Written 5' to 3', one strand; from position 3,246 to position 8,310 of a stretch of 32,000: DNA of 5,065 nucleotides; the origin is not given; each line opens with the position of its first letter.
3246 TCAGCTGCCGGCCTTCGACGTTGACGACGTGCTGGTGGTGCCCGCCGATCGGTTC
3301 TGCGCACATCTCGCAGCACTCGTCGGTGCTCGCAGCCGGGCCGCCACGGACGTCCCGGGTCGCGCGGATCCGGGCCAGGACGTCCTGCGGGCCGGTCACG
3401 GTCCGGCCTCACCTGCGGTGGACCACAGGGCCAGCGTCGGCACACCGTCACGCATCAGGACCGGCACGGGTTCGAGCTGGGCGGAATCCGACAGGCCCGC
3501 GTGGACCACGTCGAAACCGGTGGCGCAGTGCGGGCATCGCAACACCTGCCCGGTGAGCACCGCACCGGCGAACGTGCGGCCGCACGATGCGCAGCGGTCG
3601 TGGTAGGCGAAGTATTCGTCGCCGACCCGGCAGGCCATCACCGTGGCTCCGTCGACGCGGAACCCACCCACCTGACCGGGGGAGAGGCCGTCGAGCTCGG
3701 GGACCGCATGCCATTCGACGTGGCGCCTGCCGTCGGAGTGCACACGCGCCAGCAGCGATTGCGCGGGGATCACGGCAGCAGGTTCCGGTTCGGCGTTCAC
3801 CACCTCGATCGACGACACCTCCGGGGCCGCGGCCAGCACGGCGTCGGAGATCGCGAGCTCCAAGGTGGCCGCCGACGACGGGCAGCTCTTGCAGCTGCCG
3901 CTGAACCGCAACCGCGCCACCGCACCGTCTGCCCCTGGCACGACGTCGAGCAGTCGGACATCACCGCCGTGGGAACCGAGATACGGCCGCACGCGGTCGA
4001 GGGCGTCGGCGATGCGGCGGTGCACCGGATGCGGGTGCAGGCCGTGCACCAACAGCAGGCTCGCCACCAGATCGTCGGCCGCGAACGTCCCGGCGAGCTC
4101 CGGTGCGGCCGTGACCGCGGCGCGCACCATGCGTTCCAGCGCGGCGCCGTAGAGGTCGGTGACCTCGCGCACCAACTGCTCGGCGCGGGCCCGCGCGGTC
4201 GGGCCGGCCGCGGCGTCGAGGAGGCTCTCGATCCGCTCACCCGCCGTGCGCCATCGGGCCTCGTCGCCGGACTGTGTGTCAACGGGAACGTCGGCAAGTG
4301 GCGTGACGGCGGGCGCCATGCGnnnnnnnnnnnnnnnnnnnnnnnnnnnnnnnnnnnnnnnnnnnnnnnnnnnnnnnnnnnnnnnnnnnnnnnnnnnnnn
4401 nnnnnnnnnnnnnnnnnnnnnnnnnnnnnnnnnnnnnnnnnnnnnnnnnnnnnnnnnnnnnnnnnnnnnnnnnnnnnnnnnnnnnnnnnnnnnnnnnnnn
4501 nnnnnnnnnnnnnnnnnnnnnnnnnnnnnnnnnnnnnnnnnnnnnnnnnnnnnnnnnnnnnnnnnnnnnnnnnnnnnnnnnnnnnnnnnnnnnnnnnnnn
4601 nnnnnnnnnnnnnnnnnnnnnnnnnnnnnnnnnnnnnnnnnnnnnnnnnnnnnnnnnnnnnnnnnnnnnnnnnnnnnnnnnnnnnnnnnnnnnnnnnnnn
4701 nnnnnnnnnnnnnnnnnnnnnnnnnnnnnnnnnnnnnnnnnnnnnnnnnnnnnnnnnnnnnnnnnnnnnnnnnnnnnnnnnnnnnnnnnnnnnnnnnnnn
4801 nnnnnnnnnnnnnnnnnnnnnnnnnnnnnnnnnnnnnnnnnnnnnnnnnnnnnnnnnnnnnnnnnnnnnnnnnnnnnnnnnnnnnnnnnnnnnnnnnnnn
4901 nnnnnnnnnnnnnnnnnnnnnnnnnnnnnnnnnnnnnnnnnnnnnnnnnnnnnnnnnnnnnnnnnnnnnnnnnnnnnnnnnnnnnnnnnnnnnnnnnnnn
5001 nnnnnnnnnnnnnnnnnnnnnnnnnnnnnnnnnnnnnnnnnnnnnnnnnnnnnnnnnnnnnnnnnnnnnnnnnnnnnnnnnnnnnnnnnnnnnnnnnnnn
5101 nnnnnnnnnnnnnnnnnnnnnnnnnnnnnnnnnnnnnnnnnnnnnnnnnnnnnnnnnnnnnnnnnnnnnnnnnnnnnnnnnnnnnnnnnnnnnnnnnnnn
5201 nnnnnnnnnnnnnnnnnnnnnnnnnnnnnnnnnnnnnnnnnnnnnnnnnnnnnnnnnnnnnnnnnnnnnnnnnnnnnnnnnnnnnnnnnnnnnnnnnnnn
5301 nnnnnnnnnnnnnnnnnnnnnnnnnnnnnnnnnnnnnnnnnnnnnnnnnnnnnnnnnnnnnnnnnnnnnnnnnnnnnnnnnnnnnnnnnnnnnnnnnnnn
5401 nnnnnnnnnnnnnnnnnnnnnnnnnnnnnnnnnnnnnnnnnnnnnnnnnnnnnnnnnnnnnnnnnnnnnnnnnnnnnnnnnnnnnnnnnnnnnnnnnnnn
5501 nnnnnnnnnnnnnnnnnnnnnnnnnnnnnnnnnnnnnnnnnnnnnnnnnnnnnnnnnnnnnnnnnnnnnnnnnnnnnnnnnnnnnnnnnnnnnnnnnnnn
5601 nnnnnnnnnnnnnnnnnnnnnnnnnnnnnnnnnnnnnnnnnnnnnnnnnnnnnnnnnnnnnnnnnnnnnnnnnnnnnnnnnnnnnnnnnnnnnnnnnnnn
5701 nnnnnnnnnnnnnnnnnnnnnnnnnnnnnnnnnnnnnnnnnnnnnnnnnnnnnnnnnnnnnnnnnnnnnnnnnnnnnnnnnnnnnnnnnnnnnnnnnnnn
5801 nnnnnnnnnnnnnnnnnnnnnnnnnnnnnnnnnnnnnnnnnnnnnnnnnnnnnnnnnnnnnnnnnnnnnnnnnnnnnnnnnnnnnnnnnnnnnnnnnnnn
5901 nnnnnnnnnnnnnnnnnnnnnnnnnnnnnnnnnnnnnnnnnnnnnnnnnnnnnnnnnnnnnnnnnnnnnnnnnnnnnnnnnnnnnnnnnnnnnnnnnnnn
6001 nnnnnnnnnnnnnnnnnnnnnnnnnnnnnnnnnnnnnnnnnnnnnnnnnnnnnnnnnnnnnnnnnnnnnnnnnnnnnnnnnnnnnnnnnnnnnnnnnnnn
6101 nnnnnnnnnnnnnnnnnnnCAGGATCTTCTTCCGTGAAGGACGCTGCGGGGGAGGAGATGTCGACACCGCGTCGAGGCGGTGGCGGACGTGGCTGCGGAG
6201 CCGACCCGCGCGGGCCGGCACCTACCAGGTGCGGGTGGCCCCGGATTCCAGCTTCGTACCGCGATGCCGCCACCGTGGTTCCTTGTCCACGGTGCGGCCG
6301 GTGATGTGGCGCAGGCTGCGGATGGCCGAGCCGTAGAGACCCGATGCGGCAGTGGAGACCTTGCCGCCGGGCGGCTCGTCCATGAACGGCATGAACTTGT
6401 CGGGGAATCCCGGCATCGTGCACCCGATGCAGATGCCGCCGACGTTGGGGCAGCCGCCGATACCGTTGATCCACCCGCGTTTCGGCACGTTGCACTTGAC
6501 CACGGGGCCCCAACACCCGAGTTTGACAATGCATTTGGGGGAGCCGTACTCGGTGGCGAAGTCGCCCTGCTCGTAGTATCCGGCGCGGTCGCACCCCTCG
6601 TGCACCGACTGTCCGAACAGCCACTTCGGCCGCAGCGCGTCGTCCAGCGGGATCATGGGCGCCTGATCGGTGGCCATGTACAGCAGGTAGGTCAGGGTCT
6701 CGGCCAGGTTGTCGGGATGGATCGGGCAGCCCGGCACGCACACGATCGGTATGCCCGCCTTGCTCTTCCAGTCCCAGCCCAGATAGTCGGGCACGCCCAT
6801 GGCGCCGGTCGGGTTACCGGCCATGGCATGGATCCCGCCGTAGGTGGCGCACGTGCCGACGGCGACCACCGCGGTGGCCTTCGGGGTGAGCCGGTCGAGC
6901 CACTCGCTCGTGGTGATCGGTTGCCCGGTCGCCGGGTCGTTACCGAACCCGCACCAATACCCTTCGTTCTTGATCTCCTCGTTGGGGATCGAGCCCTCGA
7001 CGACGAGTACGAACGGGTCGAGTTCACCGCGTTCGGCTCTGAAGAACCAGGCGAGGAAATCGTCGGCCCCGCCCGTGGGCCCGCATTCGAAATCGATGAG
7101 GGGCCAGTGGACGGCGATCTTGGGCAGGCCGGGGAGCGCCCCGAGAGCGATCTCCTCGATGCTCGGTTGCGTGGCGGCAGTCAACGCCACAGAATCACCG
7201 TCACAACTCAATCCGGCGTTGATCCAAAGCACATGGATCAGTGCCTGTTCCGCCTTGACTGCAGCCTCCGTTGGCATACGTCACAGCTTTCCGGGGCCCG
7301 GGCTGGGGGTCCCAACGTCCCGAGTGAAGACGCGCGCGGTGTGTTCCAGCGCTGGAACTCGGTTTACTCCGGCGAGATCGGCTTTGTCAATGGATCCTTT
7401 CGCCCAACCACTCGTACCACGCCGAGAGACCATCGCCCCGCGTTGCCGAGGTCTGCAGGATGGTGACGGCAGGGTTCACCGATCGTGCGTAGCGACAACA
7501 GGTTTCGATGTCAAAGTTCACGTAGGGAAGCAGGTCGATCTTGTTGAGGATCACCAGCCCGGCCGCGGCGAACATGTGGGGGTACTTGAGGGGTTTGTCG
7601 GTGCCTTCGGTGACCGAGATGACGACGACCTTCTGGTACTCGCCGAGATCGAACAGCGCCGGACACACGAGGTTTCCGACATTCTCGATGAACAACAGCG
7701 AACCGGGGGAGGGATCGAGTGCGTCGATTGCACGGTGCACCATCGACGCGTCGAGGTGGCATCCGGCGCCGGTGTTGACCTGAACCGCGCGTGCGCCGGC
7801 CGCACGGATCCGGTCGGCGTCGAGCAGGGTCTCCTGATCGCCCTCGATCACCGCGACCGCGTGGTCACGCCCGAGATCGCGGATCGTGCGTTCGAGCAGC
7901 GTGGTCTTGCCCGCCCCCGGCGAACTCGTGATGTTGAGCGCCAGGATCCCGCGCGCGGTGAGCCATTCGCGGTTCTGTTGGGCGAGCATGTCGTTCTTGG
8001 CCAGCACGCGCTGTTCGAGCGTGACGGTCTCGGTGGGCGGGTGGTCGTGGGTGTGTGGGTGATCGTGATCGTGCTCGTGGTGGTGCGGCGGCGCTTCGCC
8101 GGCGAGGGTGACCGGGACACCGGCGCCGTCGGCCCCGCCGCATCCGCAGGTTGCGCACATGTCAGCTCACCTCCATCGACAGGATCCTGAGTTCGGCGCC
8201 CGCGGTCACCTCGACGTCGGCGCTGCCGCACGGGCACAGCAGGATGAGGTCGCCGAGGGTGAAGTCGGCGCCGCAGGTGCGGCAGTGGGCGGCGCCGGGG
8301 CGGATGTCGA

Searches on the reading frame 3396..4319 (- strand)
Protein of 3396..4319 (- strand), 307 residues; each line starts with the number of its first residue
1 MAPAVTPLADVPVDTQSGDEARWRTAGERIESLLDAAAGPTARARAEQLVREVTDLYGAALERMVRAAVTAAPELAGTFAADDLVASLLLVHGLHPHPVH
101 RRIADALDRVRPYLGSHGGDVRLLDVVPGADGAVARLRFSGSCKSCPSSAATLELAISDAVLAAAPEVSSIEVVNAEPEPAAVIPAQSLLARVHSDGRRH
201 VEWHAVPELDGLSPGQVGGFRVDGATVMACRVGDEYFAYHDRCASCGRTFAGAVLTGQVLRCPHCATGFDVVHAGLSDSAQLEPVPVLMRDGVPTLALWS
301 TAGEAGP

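Call 6: search_protein_families(library=pfam, proteins=[window:3396-4319:-], max_evalue=0.01)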
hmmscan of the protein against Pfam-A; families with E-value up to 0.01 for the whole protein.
window:3396-4319:- (307 aa): 2 families
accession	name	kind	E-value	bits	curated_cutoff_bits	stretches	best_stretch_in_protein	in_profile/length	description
PF01106.22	NifU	-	6.6e-17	61.8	27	1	103-171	1-66/67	NifU-like domain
PF00355.32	Rieske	-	0.0087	16.4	20.3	0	202-270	1-70/88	Rieske [2Fe-2S] domain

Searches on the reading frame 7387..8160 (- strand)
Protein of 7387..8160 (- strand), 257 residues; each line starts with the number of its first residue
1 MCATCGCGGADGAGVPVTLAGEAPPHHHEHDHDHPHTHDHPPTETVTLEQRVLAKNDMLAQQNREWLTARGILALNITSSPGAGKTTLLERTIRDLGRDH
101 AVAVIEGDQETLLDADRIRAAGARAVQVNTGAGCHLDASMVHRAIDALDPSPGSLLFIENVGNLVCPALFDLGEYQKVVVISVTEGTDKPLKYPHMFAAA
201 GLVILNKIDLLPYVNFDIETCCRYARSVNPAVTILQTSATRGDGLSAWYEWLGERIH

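Call 6: search_protein_families(library=pfam, proteins=[window:7387-8160:-], max_evalue=0.01)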
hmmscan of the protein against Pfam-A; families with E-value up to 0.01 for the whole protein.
window:7387-8160:- (257 aa): 2 families
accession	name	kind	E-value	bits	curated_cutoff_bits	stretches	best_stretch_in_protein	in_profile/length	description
PF02492.25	cobW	-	2.4e-24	86.3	20.7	1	75-235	3-179/180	CobW/HypB/UreG, nucleotide-binding domain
PF03205.20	MobB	-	0.0011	19.3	26.6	1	75-136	2-70/133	Molybdopterin guanine dinucleotide synthesis protein B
